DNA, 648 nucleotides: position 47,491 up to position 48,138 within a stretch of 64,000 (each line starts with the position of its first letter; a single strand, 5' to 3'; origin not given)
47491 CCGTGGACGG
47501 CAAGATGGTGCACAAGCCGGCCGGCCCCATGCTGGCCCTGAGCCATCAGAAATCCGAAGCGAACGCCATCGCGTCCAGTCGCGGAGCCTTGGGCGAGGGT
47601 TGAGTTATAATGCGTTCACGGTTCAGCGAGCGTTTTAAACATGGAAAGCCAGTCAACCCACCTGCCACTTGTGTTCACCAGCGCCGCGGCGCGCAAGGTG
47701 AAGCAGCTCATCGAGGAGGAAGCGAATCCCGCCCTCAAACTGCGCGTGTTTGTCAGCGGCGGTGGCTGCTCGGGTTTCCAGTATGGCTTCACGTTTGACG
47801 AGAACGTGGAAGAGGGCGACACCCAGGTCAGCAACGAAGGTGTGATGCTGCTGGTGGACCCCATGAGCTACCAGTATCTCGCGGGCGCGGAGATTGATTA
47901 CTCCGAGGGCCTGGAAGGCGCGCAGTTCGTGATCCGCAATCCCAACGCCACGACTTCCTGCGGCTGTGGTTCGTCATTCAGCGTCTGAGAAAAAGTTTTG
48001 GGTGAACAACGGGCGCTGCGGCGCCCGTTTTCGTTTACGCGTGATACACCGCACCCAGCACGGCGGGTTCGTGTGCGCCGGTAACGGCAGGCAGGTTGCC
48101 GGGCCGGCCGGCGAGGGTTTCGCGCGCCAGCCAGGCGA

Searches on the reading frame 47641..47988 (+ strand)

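Call 90: search_protein_families(library=ncbifam, proteins=[window:47641-47988:+], max_evalue=0.001)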
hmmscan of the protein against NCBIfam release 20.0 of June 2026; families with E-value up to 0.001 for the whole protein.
window:47641-47988:+ (115 aa): 10 families
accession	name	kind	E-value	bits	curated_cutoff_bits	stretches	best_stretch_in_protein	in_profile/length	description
NF010147.0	PRK13623.1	equivalog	4.7e-58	194.4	117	1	3-115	3-115/115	iron-sulfur cluster insertion protein ErpA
TIGR00049.1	TIGR00049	subfamily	4.1e-37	126.6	58.8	1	12-115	3-106/106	iron-sulfur cluster assembly accessory protein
TIGR01997.1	sufA_proteo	equivalog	2.7e-23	82.2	136.2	1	10-115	3-107/107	Fe-S cluster assembly scaffold SufA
TIGR02011.1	IscA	equivalog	7.3e-20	71.2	150.6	1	12-115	3-105/105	iron-sulfur cluster assembly protein IscA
NF007049.0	PRK09502.1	equivalog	6.5e-18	64.9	181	1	12-115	5-107/107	iron-sulfur cluster assembly protein IscA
NF007050.0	PRK09504.1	equivalog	6e-16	58.6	161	1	10-115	18-122/122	Fe-S cluster assembly scaffold SufA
NF038090.1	IscA_HesB_Se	subfamily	4.1e-11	43.1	85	1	12-111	4-101/101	IscA/HesB family protein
TIGR03341.1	YhgI_GntY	equivalog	5.3e-11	42.7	269.35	1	12-104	3-96/190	Fe-S biogenesis protein NfuA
NF008392.0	PRK11190.1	equivalog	1e-09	38.5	268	1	13-104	5-97/192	Fe-S biogenesis protein NfuA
NF033940.1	ErpA_rel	equivalog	7.3e-06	26.1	65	1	13-73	7-69/95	ErpA-related iron-sulfur cluster insertion protein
